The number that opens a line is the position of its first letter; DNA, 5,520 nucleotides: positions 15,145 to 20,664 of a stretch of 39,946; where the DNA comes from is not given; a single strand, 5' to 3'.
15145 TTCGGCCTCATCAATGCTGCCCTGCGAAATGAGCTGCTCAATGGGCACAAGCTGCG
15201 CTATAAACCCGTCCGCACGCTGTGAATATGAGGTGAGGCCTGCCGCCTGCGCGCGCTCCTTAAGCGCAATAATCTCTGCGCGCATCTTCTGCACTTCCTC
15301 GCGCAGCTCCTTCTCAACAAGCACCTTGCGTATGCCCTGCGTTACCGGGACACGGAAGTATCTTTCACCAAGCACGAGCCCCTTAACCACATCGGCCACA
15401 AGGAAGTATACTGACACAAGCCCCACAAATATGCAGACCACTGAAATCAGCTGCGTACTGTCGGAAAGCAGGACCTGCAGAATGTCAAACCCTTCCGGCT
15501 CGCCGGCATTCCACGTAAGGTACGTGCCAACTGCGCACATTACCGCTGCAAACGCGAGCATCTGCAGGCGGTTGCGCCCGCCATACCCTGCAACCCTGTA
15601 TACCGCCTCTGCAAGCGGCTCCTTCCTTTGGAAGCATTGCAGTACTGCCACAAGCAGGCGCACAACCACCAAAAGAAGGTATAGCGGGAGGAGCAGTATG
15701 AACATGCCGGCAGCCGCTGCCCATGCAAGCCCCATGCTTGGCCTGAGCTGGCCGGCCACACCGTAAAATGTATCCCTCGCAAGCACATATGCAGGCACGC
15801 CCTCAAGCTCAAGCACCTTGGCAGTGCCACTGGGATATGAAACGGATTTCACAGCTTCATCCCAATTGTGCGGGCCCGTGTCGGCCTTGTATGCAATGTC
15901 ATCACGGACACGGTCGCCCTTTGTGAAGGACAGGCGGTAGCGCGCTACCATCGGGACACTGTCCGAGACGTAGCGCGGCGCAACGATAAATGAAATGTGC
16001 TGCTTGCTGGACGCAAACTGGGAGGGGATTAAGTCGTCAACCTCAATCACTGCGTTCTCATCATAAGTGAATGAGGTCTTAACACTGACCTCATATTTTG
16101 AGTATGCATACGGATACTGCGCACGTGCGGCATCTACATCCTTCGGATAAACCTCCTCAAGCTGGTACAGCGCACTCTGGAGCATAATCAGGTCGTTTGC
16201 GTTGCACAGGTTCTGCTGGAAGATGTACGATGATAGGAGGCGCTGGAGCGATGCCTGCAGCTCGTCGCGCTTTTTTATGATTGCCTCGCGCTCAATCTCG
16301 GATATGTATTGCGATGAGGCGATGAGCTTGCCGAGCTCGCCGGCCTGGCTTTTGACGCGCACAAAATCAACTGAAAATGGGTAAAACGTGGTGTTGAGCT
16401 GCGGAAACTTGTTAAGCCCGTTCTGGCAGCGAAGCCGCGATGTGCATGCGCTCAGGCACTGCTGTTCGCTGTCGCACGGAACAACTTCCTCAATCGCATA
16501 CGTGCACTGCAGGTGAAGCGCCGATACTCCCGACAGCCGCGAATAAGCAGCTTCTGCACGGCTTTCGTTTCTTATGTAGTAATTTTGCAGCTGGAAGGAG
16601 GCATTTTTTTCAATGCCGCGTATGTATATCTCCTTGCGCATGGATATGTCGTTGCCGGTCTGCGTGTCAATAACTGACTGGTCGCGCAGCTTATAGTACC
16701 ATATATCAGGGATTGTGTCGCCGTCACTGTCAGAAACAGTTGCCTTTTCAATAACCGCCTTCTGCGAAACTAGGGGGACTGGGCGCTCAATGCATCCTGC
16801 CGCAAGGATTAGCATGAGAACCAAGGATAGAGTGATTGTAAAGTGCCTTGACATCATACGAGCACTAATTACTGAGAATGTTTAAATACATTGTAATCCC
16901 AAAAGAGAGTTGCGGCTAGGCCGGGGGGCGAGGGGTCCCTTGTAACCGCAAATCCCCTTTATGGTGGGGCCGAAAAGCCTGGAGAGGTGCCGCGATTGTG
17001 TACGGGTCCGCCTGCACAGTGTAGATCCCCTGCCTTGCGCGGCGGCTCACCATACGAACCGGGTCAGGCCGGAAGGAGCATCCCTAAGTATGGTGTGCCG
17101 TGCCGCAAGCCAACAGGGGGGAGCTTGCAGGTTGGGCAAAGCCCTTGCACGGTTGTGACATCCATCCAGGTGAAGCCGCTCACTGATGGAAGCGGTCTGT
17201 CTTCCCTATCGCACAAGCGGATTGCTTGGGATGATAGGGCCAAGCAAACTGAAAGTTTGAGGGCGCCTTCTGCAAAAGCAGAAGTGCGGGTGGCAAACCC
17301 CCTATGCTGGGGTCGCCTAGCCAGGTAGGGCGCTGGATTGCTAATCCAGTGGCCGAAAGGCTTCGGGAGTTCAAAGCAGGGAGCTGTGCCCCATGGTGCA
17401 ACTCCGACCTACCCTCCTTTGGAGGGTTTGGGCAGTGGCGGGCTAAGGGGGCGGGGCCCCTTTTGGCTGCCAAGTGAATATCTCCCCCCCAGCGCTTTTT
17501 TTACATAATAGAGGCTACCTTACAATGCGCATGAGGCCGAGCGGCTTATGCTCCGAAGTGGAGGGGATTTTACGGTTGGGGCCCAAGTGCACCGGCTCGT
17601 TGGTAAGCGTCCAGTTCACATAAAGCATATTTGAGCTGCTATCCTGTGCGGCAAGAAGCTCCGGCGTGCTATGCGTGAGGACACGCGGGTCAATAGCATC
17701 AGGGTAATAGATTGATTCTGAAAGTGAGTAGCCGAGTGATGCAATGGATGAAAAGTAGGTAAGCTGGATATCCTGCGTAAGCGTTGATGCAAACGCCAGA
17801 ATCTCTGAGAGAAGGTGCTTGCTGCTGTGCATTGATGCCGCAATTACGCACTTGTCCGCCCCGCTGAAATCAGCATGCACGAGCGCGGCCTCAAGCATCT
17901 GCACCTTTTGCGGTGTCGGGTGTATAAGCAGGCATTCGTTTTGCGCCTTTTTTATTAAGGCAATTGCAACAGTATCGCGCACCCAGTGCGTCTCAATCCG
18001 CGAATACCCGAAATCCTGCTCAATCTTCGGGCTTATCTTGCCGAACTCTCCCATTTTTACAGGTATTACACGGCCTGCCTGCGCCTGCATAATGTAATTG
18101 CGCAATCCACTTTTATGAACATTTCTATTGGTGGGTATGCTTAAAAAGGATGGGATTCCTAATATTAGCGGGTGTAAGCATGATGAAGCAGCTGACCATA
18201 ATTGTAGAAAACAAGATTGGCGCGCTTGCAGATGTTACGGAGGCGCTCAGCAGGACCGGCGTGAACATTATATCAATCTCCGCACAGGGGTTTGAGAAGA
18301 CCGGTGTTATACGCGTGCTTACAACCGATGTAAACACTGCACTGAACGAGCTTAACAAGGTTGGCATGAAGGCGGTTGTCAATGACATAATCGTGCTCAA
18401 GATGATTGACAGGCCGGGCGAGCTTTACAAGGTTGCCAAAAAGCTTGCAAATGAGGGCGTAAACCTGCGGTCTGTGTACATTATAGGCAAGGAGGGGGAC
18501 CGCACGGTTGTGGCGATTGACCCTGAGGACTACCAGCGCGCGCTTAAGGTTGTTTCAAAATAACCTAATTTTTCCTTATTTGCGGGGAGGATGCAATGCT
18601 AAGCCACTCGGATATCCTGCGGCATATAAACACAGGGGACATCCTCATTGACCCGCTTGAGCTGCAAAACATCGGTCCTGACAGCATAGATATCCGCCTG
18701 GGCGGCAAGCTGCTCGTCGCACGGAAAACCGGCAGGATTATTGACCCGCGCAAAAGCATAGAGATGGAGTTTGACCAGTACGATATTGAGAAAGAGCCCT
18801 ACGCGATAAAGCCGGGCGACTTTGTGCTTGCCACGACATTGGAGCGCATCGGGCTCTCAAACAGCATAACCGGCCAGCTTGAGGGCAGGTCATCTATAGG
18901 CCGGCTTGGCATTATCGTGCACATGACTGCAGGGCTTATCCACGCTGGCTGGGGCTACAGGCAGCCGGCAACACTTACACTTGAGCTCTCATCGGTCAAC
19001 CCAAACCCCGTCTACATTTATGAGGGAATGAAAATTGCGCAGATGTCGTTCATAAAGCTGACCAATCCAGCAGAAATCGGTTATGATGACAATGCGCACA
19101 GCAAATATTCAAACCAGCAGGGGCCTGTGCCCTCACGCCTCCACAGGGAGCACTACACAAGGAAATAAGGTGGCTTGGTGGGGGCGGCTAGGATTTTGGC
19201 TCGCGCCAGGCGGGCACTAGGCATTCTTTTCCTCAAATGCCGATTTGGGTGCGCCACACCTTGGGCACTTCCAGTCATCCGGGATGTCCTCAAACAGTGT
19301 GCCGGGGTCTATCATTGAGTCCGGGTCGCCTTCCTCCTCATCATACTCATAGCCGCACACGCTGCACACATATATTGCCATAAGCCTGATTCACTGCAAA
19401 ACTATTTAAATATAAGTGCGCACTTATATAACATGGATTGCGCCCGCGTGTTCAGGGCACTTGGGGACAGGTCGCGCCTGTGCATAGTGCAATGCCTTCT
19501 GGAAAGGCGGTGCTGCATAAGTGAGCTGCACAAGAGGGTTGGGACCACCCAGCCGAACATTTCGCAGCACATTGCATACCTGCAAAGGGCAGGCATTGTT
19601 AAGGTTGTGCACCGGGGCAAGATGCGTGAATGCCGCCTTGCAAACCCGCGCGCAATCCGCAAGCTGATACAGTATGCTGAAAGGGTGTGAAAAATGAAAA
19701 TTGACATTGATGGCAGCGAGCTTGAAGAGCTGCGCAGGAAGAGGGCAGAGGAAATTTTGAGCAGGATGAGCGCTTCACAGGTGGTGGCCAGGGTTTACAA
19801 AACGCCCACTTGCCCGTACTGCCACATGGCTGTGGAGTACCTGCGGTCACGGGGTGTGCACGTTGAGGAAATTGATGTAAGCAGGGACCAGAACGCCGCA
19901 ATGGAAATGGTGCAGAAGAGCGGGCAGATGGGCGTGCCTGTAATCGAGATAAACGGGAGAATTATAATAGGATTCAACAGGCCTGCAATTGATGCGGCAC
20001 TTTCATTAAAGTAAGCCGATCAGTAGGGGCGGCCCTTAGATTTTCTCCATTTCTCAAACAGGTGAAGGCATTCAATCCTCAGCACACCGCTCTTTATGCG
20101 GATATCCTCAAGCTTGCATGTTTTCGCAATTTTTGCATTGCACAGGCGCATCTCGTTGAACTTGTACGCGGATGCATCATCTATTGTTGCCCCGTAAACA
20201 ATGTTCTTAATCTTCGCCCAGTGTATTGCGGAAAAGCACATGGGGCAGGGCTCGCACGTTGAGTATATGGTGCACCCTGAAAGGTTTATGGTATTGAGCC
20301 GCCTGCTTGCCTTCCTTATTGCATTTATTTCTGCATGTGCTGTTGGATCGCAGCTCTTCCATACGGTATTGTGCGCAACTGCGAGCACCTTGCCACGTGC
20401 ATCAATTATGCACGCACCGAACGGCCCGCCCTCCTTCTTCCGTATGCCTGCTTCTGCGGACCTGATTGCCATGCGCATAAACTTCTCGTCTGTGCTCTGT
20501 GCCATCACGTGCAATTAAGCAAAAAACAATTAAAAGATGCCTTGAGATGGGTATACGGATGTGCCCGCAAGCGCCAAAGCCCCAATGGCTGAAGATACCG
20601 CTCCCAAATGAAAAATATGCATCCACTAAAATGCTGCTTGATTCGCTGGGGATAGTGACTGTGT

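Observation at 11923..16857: Giant lipobox/TM protein fusing an extracytoplasmic domain, ~1000 aa of helical repeats, a zinc ribbon and a Roadblock/LC7 domain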

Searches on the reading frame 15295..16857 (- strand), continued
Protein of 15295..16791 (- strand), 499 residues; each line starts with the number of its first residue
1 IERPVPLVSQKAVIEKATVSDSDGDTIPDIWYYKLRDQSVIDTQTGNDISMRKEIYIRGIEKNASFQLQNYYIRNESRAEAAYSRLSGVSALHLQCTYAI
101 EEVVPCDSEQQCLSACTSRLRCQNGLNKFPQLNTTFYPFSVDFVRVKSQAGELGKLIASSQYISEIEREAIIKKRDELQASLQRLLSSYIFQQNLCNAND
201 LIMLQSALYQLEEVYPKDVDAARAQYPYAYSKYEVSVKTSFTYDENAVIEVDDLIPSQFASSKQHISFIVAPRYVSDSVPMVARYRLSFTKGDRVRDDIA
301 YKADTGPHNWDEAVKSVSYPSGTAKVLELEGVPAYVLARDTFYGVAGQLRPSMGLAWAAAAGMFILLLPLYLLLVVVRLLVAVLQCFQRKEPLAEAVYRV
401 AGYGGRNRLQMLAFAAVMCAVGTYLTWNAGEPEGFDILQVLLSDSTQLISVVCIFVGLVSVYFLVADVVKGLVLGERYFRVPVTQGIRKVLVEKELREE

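Call 68: find_related_loci(query=A1, collection=genome_contigs, flank=6000)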
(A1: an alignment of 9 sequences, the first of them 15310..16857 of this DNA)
Query A1 (516 aa) in genome_contigs; peptide patterns used: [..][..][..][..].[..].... (x = any residue, [..] = any of these).
36 stretches matched a pattern; 6 encode a relative of the query (tblastn E <= 1e-3); 6 distinct loci.
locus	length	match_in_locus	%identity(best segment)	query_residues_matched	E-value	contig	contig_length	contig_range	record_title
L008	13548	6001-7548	70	1-516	0e+0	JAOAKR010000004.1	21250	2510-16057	MAG: Candidatus Micrarchaeota archaeon isolate SKW92 NODE_4_length_21301_cov_3.350829, whole genome shotgun sequence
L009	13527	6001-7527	44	1-516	2e-146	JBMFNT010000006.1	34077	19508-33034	MAG: Candidatus Micrarchaeia archaeon isolate KM4338-18 NODE_6_length_34077_cov_12.728235, whole genome shotgun sequence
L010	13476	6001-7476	44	21-516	8e-134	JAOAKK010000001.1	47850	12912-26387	MAG: Candidatus Micrarchaeota archaeon isolate SKW51 NODE_1_length_47850_cov_5.099973, whole genome shotgun sequence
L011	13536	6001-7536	41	1-516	6e-134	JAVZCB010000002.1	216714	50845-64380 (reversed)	MAG: Candidatus Micrarchaeia archaeon isolate DRTY-6_201705_bins_182 DRTY-6_201705_bins_182_scaffold_2, whole genome sho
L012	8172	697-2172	48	20-516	6e-134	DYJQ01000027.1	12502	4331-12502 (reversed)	MAG TPA_asm: Candidatus Micrarchaeum sp. isolate SulCav_AS07-7_2_47_33 SulCav_AS07_7_4959_length_12502_cov_19_867518, wh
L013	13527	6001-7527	44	1-516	8e-143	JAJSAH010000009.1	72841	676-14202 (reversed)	MAG: archaeon isolate Dive96_bin4.412 k141_2403013, whole genome shotgun sequence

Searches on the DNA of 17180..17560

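Call 74: search_rna_families(source=window, start=17180, end=17560, threshold=evalue, max_evalue=1, show_alignments=2)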
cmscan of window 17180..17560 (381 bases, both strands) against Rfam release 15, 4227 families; matches with E-value up to 1: 4.
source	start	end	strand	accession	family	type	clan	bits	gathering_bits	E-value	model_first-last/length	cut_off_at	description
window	17306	17378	+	RF00005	tRNA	Gene; tRNA;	CL00001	24.1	29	0.0079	1-71/71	no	tRNA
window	17400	17497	-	RF00043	Plasmid_R1162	Gene; antisense;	-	18.3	55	0.85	1-75/75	no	R1162-like plasmid antisense RNA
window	17404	17432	+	RF03143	S15-Halobacteria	Cis-reg; leader;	CL00121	16.9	49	0.68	24-53/66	no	S15-Halobacteria ribosomal protein leader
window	17406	17503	+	RF02692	BTH_s39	Gene; sRNA;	-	16.5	77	0.24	1-130/130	no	Burkholderia sRNA 39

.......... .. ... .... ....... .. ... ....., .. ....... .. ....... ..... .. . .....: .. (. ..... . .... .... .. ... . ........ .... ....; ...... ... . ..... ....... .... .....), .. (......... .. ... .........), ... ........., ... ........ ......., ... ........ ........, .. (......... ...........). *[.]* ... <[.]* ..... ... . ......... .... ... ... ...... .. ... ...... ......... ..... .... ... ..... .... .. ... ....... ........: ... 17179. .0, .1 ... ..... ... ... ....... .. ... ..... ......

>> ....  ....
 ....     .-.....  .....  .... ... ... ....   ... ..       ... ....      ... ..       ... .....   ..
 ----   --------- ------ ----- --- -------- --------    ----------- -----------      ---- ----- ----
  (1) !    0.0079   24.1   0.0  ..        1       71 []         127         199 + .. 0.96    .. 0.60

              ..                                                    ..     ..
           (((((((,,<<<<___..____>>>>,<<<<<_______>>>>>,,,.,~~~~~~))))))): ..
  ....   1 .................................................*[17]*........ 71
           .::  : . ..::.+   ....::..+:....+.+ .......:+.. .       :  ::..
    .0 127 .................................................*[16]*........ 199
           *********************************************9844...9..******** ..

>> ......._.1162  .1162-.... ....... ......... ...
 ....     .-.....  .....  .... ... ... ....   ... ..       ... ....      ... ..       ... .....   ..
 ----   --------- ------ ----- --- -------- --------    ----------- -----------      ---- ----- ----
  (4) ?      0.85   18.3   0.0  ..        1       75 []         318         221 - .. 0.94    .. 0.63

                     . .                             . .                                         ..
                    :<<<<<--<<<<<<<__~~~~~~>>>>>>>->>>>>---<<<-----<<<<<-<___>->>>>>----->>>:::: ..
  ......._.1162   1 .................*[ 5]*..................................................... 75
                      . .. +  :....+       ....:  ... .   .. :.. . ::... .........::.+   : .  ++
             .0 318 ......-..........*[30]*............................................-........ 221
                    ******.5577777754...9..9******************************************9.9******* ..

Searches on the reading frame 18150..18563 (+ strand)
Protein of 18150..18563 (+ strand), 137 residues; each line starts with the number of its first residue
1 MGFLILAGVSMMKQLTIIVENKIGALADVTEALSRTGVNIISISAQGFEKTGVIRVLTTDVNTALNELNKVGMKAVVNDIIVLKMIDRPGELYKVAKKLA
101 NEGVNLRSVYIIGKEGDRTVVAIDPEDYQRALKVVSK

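Call 7: search_protein_families(library=pfam, proteins=[window:18150-18563:+], max_evalue=0.01)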
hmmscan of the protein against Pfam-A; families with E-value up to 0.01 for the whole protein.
window:18150-18563:+ (137 aa): 8 families
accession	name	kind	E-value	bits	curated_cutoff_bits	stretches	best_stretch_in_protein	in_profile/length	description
PF01842.31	ACT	-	3e-16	59.3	27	2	14-63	2-53/66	ACT domain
PF22629.2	ACT_AHAS_ss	-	1.3e-12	48.1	27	1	15-70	1-61/67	AHAS small subunit-like ACT domain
PF19571.5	ACT_8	-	3.3e-11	43.6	23.5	1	12-134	3-124/141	ACT domain pair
PF13291.12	ACT_4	-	5.5e-10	40.2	27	1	14-49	8-43/80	ACT domain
PF22468.2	ACT_9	-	3.3e-07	30.4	27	0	21-70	10-59/61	ACT domain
PF13840.12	ACT_7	-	9.9e-06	25.8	27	0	22-68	20-63/65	ACT domain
PF22190.2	TTHA0829-like_ACT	-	1.2e-05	25.6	27.4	0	14-75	4-66/70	TTHA0829-like ACT domain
PF11181.13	YflT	-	0.0028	18.6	26.2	0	90-131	10-51/99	Heat induced stress protein YflT domain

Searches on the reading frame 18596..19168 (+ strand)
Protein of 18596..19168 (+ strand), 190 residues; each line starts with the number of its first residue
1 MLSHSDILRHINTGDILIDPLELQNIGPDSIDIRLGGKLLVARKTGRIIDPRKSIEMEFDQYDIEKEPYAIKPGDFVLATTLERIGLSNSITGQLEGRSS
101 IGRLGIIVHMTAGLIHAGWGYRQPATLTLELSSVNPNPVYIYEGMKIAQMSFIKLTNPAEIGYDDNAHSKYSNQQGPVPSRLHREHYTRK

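Call 7: search_protein_families(library=pfam, proteins=[window:18596-19168:+], max_evalue=0.01)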
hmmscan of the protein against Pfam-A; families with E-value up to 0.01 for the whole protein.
window:18596-19168:+ (190 aa): 4 families
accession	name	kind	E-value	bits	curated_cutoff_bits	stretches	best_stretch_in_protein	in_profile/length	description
PF22769.1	DCD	-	3.3e-39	134.9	27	1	2-154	2-152/153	dCTP deaminase-like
PF06559.16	DCD_N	-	1.2e-05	25.7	21.4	1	2-152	5-160/164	2'-deoxycytidine 5'-triphosphate deaminase (DCD) N-terminal domain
PF00692.24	dUTPase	-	1.6e-05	25.2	22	1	66-160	21-108/129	dUTPase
PF22569.1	DCD_C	-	0.0013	18.6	22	1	42-175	46-185/192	2'-deoxycytidine 5'-triphosphate deaminase (DCD), C-terminal domain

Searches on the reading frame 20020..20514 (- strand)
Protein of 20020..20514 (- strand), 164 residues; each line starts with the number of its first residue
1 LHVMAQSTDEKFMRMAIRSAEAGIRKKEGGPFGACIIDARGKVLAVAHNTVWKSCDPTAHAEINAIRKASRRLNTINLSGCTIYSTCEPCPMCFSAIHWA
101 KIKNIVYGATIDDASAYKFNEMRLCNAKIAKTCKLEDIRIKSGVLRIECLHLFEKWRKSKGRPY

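Call 12: search_protein_families(library=pfam, proteins=[window:20020-20514:-], max_evalue=0.001)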
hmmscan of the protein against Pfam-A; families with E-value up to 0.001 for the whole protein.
window:20020-20514:- (164 aa): 3 families
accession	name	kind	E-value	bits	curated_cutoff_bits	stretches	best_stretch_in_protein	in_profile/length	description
PF00383.29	dCMP_cyt_deam_1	-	1.6e-30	105.5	25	1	7-108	2-101/102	Cytidine and deoxycytidylate deaminase zinc-binding region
PF14437.12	MafB19-deam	-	8.2e-23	81.3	27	1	9-120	3-112/142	MafB19-like deaminase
PF14439.12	Bd3614-deam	-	4.2e-07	30.4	38.5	1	34-101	12-79/113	Bd3614-like deaminase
